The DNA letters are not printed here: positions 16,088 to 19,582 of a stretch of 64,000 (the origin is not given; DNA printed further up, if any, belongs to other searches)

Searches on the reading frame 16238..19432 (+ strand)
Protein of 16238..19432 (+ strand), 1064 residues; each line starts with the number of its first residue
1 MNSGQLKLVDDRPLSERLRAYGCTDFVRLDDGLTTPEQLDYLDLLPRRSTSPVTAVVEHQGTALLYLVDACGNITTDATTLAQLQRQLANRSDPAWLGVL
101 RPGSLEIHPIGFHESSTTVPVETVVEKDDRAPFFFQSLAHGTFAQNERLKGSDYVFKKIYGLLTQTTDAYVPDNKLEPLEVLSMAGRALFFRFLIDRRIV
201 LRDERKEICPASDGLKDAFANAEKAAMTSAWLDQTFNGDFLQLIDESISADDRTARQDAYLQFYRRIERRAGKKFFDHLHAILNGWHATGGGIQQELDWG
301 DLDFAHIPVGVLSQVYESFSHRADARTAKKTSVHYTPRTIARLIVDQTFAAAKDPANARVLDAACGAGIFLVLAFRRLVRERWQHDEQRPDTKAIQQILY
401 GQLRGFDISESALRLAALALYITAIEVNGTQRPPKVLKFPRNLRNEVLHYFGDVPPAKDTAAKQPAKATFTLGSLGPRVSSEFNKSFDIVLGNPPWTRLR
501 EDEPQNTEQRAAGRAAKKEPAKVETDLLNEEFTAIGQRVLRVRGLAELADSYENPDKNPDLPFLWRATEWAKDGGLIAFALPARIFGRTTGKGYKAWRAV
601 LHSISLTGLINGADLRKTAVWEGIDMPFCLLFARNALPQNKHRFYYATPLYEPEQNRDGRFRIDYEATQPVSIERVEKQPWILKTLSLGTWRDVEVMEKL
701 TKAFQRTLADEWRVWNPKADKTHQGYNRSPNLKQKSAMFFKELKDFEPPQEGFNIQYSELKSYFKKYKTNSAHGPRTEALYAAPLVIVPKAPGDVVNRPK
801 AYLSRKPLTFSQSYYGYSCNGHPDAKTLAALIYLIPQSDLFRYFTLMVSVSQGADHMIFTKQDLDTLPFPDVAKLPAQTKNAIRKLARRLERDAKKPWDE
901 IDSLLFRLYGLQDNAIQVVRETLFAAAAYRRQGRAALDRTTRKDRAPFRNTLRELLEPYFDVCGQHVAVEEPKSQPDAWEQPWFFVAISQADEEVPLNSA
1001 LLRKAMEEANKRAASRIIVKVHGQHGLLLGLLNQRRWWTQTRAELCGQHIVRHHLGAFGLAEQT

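Call 16: search_protein_families(library=pfam, proteins=[window:16238-19432:+], max_evalue=0.01)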
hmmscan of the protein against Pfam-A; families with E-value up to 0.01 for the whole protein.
window:16238-19432:+ (1064 aa): 3 families
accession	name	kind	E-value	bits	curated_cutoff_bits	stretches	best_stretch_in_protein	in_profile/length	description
PF02384.22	N6_Mtase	-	2.7e-12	47.1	20.4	1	311-503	5-143/311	N-6 DNA Methylase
PF07669.17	Eco57I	-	1.1e-09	39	25.3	1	402-506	2-96/171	Eco57I restriction-modification methylase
PF20473.4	MmeI_Mtase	-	9.6e-09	35.2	27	1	356-431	19-93/259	MmeI, DNA-methyltransferase domain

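Call 18: search_protein_families(library=ncbifam, proteins=[window:16238-19432:+], max_evalue=0.001)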
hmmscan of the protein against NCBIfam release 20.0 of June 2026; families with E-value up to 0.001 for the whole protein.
window:16238-19432:+ (1064 aa): 6 families
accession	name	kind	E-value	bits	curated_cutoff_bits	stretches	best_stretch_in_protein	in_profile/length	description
NF033451.1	BREX_2_MTaseX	equivalog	2.8e-12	45.2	400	1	281-510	173-381/1185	BREX-2 system adenine-specific DNA-methyltransferase PglX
NF033455.1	BREX_6_MTaseX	exception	3.1e-08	31.6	900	1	335-435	310-411/1319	BREX-6 system adenine-specific DNA-methyltransferase PglX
NF047738.1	antiphage_MADS2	equivalog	1e-07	30.7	720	1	334-597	313-531/654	methylation-associated defense system DNA methyltransferase MAD2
NF033454.1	BREX_5_MTaseX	exception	2.6e-07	28.6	900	1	353-424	298-368/1404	BREX-5 system adenine-specific DNA-methyltransferase PglX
NF033452.1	BREX_1_MTaseX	exception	4.3e-07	28.2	500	1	351-427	308-382/1210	BREX-1 system adenine-specific DNA-methyltransferase PglX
TIGR02987.1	met_A_Alw26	exception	6.5e-07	28.5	353.5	1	329-514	1-140/523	Alw26I/Eco31I/Esp3I family type II restriction adenine-specific DNA-methyltransferase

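Call 48: search_protein_families(library=padloc, proteins=[window:16238-19432:+], max_evalue=0.001)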
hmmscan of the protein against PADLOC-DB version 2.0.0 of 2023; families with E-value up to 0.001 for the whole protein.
window:16238-19432:+ (1064 aa): 34 families (the best 25 are shown)
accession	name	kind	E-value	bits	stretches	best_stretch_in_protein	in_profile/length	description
PDLC03623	REase_MTase_IIG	-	5.5e-25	85.4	1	295-504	271-462/1022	Type IIG restriction enzyme-methyltransferase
PDLC03338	MTase_II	-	5.1e-18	63.1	1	323-438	121-233/604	Type II methyltransferase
PDLC02529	PglX|PglXI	-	3.4e-15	52.9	1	327-506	195-377/1189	PglX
PDLC03021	MTase_I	-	5.3e-12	43.3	1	311-427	145-252/491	Type I methyltransferase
PDLC04134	mad2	-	3.4e-11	40.7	1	302-601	244-413/492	mads_2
PDLC03603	REase_MTase_IIG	-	1.4e-10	37.9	1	182-428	170-399/1016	Type IIG restriction enzyme-methyltransferase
PDLC03348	MTase_II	-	2.9e-10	37.3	1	312-424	204-313/727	Type II methyltransferase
PDLC03630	REase_MTase_IIG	-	6.3e-09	32.2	1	335-425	374-470/1100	Type IIG restriction enzyme-methyltransferase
PDLC03025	MTase_I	-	2.1e-08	31.3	1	311-402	143-225/569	Type I methyltransferase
PDLC03335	MTase_II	-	5.7e-08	29.9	1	316-422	64-160/607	Type II methyltransferase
PDLC03026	MTase_I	-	6.7e-08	30.1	1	303-428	114-233/487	Type I methyltransferase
PDLC03313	MTase_II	-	7.6e-08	29.3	1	324-429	15-117/563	Type II methyltransferase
PDLC02528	PglX|PglXI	-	1.5e-07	27.6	1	356-427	290-360/1125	PglX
PDLC02518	PglX|PglXI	-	1.5e-07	27.5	1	353-424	304-374/1412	PglX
PDLC02525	PglX|PglXI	-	8.3e-07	26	1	346-425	273-350/607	PglX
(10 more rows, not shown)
